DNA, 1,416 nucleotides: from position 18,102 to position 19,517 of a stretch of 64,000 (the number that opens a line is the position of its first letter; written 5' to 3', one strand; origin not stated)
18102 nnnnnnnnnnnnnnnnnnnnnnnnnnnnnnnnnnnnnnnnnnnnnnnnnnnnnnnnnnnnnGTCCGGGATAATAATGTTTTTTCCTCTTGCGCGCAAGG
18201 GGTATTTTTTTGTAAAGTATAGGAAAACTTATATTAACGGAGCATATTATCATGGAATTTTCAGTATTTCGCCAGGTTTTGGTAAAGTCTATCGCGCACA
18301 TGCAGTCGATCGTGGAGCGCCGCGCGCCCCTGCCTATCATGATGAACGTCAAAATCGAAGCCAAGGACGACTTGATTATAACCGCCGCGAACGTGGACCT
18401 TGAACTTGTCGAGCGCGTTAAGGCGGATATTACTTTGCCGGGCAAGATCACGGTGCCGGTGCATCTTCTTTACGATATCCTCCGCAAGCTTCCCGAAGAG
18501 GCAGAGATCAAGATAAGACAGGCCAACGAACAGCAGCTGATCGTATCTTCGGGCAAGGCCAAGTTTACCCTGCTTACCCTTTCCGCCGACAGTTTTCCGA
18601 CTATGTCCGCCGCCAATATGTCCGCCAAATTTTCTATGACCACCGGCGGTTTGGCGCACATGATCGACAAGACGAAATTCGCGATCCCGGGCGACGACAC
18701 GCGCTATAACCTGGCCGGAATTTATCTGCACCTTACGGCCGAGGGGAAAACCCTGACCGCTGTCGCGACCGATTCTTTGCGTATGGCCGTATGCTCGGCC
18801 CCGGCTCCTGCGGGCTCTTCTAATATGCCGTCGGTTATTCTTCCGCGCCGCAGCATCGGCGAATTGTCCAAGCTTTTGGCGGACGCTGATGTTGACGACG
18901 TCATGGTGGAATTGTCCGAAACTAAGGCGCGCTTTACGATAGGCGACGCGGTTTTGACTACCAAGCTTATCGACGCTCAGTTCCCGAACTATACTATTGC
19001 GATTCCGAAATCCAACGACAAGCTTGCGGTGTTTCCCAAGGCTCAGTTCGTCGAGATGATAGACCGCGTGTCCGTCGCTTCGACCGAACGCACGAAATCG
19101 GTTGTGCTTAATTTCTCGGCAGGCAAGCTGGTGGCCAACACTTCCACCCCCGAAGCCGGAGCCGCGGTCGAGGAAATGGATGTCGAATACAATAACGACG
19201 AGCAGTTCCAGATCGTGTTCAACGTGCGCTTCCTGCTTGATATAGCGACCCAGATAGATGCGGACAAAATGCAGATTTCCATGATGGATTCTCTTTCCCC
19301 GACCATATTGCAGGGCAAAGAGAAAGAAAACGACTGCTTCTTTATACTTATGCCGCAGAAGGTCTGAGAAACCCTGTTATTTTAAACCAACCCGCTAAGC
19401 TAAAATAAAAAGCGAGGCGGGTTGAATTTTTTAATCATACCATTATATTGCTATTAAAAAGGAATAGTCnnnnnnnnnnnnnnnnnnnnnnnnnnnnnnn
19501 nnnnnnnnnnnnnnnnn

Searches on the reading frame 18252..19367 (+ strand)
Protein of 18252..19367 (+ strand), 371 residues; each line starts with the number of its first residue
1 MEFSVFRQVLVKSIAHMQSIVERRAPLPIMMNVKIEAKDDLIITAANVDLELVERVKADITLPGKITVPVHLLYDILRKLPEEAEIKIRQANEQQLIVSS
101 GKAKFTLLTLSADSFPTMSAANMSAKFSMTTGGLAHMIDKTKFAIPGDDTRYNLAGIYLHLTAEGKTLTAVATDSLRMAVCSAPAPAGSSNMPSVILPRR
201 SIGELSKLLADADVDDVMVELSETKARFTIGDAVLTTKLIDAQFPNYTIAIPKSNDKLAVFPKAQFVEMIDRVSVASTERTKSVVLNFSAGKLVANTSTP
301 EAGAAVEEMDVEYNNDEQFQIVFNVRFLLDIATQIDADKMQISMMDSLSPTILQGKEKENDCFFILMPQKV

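Call 13: find_encoding_contigs(protein=window:18252-19367:+, flank=10000, max_places=10)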
Protein window:18252-19367:+ (371 aa): 2 contigs read that carry it; 1 place shown.
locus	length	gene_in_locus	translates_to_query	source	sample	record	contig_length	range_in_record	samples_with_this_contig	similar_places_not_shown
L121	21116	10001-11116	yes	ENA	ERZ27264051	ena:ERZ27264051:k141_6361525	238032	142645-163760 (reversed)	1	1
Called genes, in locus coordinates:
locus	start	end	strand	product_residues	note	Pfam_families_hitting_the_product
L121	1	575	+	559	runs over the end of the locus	PF02518:HATPase_c, PF13589:HATPase_c_3, PF01119:DNA_mis_repair, PF08676:MutL_C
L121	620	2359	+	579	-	PF01368:DHH, PF02272:DHHA1, PF17768:RecJ_OB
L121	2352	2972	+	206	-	PF03548:LolA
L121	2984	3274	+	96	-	PF02416:TatA_B_E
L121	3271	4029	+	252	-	PF00902:TatC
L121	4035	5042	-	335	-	PF13356:Arm-DNA-bind_3 (weak), PF22022:Phage_int_M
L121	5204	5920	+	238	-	PF00156:Pribosyltran (faint)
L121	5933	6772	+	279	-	PF00215:OMPdecase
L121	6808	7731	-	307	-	PF04055:Radical_SAM (weak)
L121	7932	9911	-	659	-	PF02518:HATPase_c, PF00204:DNA_gyraseB, PF01751:Toprim, PF00986:DNA_gyraseB_C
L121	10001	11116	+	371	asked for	PF00712:DNA_pol3_beta, PF02767:DNA_pol3_beta_2, PF02768:DNA_pol3_beta_3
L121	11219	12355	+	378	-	PF00226:DnaJ, PF01556:DnaJ_C, PF00684:DnaJ_CXXCXGXG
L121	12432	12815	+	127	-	-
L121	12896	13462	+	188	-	PF10688:Imp-YgjV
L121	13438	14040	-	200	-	-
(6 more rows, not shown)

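Call 14: search_protein_families(library=pfam, proteins=[window:18252-19367:+])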
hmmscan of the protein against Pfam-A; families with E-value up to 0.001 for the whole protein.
window:18252-19367:+ (371 aa): 3 families
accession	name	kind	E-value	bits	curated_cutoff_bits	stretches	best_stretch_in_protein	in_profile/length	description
PF00712.24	DNA_pol3_beta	-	4.9e-35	120.7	24.4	1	1-118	1-119/120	DNA polymerase III beta subunit, N-terminal domain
PF02767.21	DNA_pol3_beta_2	-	5.9e-31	107.6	27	1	133-246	6-116/116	DNA polymerase III beta subunit, central domain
PF02768.20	DNA_pol3_beta_3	-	2.2e-23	82.8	27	1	250-360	3-112/121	DNA polymerase III beta subunit, C-terminal domain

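Call 16: find_homologous_proteins(query=window:18252-19367:+)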
Query window:18252-19367:+ (371 aa): 1147 proteins with E <= 0.001 among 7948 candidates; the best 120 are listed.
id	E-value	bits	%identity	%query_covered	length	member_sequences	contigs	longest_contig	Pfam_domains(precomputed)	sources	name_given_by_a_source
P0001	3.1e-232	787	100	100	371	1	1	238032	PF00712.25,PF02768.21,PF02767.22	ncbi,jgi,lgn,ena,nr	ncbi:MAG: DNA polymerase III subunit beta [Alphaproteobacteria bacterium]|nr:DNA polymerase III subu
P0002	1.3e-203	693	86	100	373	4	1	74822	PF00712.25,PF02768.21,PF02767.22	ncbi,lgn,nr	ncbi:MAG: DNA polymerase III subunit beta [Rickettsiales bacterium]|nr:DNA polymerase III subunit be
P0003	2.2e-201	686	85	100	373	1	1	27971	PF00712.25,PF02768.21,PF02767.22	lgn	-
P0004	1.1e-196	671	84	100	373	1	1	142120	PF00712.25,PF02768.21,PF02767.22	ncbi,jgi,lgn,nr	ncbi:MAG: DNA polymerase III subunit beta [Rickettsiales bacterium]|jgi:DNA polymerase-3 subunit bet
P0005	6.7e-158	543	68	100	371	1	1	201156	PF00712.25,PF02768.21,PF02767.22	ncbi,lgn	-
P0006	1.5e-154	532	66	99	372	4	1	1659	PF00712.25,PF02768.21,PF02767.22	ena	-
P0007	9.8e-152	523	65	99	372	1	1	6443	PF00712.25,PF02768.21,PF02767.22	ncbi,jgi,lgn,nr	ncbi:MAG: DNA polymerase III subunit beta [Rickettsiales bacterium]|jgi:DNA polymerase-3 subunit bet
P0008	2.5e-151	522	64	100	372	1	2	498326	PF00712.25,PF02768.21,PF02767.22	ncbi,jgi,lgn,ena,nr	ncbi:MAG: DNA polymerase III subunit beta [Alphaproteobacteria bacterium]|nr:DNA polymerase III subu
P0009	3.7e-151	521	64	100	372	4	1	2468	PF00712.25,PF02768.21,PF02767.22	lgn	-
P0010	4.3e-151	521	63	100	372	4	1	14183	PF00712.25,PF02768.21,PF02767.22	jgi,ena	-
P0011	1.3e-150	519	63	100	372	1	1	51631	PF00712.25,PF02768.21,PF02767.22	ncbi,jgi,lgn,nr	ncbi:MAG: DNA polymerase III subunit beta [Rickettsiales bacterium]|jgi:DNA polymerase-3 subunit bet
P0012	3.4e-150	518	63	100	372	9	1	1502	PF00712.25,PF02768.21,PF02767.22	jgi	jgi:DNA polymerase-3 subunit beta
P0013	7.6e-150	517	64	100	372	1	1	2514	PF00712.25,PF02768.21,PF02767.22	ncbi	-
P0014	1.6e-149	516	62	100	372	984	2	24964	PF00712.25,PF02768.21,PF02767.22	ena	-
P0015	1.6e-149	516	64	100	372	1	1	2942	PF00712.25,PF02768.21,PF02767.22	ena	-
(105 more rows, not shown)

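Call 17: find_encoding_contigs(protein=P0002, flank=10000, max_places=2)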
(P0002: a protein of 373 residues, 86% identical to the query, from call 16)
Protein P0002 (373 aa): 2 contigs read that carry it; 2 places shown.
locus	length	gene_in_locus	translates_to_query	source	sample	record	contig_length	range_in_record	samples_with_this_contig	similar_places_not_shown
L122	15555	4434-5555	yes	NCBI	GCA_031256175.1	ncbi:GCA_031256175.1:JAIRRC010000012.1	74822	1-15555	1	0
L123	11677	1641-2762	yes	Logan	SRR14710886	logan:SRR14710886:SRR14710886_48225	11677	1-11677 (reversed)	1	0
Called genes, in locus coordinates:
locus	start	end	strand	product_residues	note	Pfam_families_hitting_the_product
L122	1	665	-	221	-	PF13356:Arm-DNA-bind_3, PF22022:Phage_int_M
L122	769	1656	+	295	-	PF00215:OMPdecase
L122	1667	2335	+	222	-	PF00156:Pribosyltran (faint)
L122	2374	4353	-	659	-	PF02518:HATPase_c, PF00204:DNA_gyraseB, PF01751:Toprim, PF00986:DNA_gyraseB_C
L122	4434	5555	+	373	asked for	PF00712:DNA_pol3_beta, PF02767:DNA_pol3_beta_2, PF02768:DNA_pol3_beta_3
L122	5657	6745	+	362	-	PF00226:DnaJ, PF01556:DnaJ_C, PF00684:DnaJ_CXXCXGXG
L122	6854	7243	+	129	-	-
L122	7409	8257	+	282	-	PF10671:TcpQ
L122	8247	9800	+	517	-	PF00263:Secretin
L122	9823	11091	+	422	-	PF06864:PAP_PilO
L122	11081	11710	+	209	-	-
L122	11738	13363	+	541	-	PF00437:T2SSE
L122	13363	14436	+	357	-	PF00482:T2SSF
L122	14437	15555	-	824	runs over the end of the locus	PF05170:AsmA (weak)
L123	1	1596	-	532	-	?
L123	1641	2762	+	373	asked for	PF00712:DNA_pol3_beta, PF02767:DNA_pol3_beta_2, PF02768:DNA_pol3_beta_3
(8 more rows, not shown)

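Call 18: find_encoding_contigs(protein=P0004, flank=10000, max_places=2)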
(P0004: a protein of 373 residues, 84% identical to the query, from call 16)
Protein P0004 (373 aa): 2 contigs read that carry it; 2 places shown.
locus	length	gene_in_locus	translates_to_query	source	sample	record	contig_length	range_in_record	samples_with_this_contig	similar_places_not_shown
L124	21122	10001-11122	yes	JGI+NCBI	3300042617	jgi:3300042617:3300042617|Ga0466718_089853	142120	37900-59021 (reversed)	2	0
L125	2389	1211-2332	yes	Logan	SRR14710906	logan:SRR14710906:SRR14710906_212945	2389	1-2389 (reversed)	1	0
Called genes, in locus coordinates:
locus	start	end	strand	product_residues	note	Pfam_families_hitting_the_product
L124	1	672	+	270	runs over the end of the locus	-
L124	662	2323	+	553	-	PF02518:HATPase_c, PF13589:HATPase_c_3, PF01119:DNA_mis_repair, PF08676:MutL_C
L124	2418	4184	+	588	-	PF01368:DHH, PF02272:DHHA1, PF17768:RecJ_OB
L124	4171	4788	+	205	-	PF03548:LolA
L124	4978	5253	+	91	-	-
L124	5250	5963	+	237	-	PF00902:TatC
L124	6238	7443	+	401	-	PF00109:ketoacyl-synt, PF02801:Ketoacyl-synt_C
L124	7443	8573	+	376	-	PF02618:YceG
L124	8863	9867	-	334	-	PF13356:Arm-DNA-bind_3 (weak), PF22022:Phage_int_M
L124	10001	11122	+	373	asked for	PF00712:DNA_pol3_beta, PF02767:DNA_pol3_beta_2, PF02768:DNA_pol3_beta_3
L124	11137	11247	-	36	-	-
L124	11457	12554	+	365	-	PF00226:DnaJ, PF01556:DnaJ_C, PF00684:DnaJ_CXXCXGXG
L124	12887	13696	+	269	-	PF10671:TcpQ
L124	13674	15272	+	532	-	PF00263:Secretin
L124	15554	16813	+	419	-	PF06864:PAP_PilO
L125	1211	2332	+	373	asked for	PF00712:DNA_pol3_beta, PF02767:DNA_pol3_beta_2, PF02768:DNA_pol3_beta_3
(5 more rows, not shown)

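Call 19: find_encoding_contigs(protein=P0005, flank=10000, max_places=2)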
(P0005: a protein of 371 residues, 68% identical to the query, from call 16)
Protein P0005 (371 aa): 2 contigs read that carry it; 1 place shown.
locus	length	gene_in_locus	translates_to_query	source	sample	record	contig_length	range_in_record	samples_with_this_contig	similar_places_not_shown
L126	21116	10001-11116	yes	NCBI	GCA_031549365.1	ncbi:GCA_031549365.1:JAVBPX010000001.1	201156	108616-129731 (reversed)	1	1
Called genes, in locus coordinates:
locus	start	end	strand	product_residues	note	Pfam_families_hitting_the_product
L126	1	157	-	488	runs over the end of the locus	PF02934:GatB_N, PF02637:GatB_Yqey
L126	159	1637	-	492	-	PF01425:Amidase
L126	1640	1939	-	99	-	PF02686:GatC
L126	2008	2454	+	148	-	PF03652:RuvX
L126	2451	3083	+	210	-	PF01612:DNA_pol_A_exo1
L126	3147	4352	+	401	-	-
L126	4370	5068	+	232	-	-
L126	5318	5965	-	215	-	-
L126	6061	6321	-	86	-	PF01649:Ribosomal_S20p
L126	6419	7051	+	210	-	PF02660:G3P_acyltransf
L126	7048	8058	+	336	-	PF21102:DprA_N, PF02481:DNA_processg_A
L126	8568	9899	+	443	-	PF11638:DnaA_N, PF00308:Bac_DnaA, PF01637:ATPase_2 (faint), PF00004:AAA, PF08299:Bac_DnaA_C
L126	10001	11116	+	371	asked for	PF00712:DNA_pol3_beta, PF02767:DNA_pol3_beta_2, PF02768:DNA_pol3_beta_3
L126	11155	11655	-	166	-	PF25186:Tad4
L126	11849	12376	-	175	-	-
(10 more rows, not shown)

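Call 53: find_encoding_contigs(protein=P0003, flank=10000, max_places=2)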
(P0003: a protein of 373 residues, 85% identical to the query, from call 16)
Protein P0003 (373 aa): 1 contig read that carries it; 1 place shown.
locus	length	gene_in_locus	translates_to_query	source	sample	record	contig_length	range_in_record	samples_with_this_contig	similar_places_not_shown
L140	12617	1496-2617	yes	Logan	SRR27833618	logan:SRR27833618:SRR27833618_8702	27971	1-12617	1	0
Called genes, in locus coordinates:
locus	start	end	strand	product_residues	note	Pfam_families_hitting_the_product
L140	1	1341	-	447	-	?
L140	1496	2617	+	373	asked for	PF00712:DNA_pol3_beta, PF02767:DNA_pol3_beta_2, PF02768:DNA_pol3_beta_3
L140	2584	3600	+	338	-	-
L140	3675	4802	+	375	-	-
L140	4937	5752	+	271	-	PF10671:TcpQ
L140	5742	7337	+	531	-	PF00263:Secretin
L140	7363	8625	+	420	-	PF06864:PAP_PilO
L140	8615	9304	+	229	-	PF11068:YlqD (weak)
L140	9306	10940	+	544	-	PF00437:T2SSE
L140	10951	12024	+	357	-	PF00482:T2SSF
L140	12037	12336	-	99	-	PF01713:Smr (weak)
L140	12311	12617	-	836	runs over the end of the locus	-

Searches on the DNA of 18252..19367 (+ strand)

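Call 63: search_rna_families(sources=[L124, L135, L122, L136, L133, L138, L134], threshold=gathering)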
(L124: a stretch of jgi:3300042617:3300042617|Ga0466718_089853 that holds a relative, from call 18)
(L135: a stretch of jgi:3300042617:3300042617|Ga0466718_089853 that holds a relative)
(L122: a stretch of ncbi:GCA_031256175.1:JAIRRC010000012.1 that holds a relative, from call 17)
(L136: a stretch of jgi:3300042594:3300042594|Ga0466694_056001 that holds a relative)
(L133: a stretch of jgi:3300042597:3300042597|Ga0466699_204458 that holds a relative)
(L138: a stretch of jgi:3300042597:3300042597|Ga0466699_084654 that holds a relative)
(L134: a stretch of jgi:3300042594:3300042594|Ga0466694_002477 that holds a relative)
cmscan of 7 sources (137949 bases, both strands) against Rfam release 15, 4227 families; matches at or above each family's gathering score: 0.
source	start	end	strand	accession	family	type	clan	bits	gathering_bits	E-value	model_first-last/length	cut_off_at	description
